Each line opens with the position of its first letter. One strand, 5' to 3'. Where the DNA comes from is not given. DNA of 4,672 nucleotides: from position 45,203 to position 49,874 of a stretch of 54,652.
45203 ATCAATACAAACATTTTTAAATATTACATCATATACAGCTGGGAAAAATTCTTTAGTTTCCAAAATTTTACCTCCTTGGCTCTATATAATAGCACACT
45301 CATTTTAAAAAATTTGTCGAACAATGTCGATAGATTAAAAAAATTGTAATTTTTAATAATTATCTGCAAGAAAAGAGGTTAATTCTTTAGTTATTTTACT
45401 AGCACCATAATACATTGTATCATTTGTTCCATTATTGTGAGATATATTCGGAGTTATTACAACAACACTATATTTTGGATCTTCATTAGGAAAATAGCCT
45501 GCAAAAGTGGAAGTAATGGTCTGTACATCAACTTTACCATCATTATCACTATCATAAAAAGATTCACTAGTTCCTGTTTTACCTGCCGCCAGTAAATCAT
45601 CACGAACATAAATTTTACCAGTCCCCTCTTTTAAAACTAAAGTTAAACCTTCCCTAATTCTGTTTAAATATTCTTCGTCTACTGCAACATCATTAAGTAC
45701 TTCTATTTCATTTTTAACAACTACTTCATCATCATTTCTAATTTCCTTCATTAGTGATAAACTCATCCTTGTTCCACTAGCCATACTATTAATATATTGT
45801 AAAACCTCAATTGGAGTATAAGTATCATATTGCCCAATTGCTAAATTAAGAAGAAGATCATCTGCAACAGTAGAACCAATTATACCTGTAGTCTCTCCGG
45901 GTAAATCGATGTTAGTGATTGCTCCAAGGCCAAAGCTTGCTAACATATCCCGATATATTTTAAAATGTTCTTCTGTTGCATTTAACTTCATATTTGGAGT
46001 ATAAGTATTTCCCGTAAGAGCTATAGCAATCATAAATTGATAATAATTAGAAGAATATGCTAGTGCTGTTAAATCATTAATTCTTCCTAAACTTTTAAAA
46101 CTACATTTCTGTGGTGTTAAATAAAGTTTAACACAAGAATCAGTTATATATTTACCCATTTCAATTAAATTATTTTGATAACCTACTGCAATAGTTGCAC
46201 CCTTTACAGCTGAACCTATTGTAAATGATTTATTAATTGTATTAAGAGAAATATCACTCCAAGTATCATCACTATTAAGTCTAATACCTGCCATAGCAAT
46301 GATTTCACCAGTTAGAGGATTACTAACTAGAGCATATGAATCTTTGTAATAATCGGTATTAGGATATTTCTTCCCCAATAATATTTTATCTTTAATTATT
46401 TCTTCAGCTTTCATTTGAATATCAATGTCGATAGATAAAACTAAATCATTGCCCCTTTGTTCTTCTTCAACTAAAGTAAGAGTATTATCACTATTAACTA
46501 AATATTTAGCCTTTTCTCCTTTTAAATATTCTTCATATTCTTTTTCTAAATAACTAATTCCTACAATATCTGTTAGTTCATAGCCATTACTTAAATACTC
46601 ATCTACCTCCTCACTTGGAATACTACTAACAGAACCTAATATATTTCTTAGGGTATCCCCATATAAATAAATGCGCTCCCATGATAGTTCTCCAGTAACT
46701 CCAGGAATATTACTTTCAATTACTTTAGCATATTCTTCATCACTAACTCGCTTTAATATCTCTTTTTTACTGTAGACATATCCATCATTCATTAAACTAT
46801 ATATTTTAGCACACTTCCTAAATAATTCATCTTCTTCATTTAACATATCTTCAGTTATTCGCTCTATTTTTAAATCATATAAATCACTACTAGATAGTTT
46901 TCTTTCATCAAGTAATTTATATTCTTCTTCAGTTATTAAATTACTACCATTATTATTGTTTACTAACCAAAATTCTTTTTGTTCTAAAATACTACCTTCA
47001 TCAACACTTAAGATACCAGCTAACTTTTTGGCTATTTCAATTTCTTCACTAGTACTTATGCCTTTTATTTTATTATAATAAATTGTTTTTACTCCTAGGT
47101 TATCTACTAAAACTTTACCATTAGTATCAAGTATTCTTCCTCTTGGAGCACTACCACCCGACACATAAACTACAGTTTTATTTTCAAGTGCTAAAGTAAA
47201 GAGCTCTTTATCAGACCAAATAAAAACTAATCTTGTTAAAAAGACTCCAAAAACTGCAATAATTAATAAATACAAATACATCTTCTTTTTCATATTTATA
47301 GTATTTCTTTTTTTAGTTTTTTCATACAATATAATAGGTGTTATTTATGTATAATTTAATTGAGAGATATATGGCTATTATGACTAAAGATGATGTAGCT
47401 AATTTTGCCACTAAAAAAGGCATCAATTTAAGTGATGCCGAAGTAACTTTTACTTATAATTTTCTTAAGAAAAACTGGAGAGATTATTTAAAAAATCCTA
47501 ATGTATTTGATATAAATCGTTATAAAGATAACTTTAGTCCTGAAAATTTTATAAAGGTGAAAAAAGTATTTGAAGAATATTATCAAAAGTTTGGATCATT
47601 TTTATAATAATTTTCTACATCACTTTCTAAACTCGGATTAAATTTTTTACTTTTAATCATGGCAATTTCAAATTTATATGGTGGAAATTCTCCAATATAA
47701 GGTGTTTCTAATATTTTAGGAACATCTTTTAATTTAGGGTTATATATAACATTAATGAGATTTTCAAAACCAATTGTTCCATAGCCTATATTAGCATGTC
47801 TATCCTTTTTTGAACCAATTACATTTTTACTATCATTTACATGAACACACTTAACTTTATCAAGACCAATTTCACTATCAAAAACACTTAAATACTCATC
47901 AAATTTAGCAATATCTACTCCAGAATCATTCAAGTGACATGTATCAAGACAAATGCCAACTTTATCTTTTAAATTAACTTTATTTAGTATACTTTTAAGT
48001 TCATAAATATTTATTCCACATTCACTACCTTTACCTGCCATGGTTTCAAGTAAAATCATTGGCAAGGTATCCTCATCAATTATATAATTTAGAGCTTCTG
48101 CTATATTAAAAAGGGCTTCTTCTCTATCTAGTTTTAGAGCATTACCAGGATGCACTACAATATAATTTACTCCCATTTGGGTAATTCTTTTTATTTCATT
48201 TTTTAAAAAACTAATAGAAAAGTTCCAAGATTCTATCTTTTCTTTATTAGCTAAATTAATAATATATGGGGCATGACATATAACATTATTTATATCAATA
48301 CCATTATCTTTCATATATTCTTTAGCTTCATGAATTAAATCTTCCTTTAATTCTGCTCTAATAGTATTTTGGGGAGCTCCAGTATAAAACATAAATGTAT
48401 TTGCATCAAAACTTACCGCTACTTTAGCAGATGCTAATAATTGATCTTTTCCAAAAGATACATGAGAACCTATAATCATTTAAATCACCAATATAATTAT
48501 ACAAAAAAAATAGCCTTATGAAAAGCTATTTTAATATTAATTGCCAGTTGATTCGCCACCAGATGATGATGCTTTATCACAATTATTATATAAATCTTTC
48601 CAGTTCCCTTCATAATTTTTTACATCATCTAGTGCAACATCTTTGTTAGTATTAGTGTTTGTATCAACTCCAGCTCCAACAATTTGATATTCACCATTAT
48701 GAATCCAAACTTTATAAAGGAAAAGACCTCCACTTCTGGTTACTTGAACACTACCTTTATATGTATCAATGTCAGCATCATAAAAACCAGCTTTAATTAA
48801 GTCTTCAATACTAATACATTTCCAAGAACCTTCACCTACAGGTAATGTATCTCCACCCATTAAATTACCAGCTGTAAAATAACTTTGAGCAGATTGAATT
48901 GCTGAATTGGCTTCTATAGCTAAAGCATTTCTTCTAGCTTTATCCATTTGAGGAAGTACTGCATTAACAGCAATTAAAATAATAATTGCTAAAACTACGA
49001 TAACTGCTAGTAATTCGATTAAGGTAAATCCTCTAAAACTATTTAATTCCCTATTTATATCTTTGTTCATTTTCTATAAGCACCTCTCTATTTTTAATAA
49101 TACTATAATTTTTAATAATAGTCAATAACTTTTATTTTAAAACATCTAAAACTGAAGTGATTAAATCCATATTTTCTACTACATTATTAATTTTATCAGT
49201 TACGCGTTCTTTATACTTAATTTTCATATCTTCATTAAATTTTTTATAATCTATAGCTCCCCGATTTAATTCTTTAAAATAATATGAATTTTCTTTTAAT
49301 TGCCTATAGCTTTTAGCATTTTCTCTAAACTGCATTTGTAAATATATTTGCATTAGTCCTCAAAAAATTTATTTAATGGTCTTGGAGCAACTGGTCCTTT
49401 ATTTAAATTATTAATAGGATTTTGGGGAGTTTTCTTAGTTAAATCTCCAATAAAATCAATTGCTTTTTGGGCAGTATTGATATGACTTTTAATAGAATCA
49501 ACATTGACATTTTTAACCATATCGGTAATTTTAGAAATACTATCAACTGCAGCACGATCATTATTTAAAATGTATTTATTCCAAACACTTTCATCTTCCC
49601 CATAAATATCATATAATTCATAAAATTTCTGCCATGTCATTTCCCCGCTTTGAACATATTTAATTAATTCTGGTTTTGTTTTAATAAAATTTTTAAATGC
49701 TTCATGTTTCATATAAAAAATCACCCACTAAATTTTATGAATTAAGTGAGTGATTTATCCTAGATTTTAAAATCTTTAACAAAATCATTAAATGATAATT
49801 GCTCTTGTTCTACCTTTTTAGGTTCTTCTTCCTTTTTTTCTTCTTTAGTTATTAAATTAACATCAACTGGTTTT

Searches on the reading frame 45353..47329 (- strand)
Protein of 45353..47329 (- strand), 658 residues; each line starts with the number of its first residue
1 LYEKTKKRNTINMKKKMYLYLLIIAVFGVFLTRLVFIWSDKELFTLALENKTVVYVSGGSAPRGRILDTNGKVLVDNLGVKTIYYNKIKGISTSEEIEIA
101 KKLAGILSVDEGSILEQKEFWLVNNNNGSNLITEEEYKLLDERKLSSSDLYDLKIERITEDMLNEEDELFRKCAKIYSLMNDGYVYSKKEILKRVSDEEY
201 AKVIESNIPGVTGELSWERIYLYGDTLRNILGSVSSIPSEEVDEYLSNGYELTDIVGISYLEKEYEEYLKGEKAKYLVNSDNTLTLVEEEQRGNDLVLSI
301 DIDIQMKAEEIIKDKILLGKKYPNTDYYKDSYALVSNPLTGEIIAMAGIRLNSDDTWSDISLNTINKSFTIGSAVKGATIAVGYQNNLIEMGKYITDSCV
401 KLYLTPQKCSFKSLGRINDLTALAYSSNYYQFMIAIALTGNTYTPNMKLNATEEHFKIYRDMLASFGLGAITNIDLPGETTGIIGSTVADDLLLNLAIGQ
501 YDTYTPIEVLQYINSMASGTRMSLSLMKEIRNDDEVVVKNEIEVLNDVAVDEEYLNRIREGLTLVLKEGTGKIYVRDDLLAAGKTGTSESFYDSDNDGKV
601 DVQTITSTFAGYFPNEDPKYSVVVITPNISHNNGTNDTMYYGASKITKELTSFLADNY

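Call 26: search_protein_families(library=pfam, max_evalue=0.001, proteins=[window:45353-47329:-])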
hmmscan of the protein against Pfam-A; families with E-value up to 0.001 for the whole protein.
window:45353-47329:- (658 aa): 2 families
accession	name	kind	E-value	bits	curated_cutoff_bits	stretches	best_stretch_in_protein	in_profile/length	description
PF00905.27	Transpeptidase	-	5.8e-40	137.8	22.1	1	332-630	2-282/299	Penicillin binding protein transpeptidase domain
PF03717.20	PBP_dimer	-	5.6e-32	112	24.4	1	60-282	3-171/180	Penicillin-binding Protein dimerisation domain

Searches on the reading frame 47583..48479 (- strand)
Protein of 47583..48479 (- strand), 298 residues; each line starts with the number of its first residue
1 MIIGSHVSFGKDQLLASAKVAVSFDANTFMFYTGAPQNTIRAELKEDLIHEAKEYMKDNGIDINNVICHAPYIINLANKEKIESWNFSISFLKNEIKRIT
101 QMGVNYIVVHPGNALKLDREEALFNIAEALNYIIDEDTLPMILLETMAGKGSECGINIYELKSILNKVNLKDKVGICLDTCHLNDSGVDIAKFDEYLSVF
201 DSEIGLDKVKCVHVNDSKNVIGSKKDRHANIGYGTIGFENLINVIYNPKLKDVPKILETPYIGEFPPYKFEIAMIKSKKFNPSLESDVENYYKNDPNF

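Call 26: search_protein_families(library=pfam, max_evalue=0.001, proteins=[window:47583-48479:-])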
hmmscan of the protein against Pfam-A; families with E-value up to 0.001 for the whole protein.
window:47583-48479:- (298 aa): 1 family
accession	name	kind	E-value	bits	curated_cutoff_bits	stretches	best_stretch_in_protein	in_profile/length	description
PF01261.30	AP_endonuc_2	-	2.2e-47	162.3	31.1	1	20-263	3-233/249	Xylose isomerase-like TIM barrel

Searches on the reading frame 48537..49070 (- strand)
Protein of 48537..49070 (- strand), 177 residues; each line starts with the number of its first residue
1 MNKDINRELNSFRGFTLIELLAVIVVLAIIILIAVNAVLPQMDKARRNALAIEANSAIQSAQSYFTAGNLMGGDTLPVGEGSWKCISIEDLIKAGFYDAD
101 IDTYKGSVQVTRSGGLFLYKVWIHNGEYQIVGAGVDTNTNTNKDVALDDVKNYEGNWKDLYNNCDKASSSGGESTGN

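Call 26: search_protein_families(library=pfam, max_evalue=0.001, proteins=[window:48537-49070:-])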
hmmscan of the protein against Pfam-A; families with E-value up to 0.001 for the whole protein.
window:48537-49070:- (177 aa): 1 family
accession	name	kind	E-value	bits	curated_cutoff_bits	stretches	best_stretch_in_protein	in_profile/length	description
PF07963.17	N_methyl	-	1.5e-06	28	21.2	1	11-34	3-26/27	Prokaryotic N-terminal methylation motif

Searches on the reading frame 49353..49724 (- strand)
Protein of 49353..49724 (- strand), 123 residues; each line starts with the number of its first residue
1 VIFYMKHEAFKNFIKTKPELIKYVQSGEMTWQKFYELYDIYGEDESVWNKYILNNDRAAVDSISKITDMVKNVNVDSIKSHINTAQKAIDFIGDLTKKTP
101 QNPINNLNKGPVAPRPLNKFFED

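Call 26: search_protein_families(library=pfam, max_evalue=0.001, proteins=[window:49353-49724:-])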
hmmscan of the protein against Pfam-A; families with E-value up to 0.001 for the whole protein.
window:49353-49724:- (123 aa): 1 family
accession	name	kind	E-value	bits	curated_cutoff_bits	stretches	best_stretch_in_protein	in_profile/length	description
PF14071.11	YlbD_coat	-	2.5e-18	67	27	1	8-97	1-103/126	Putative coat protein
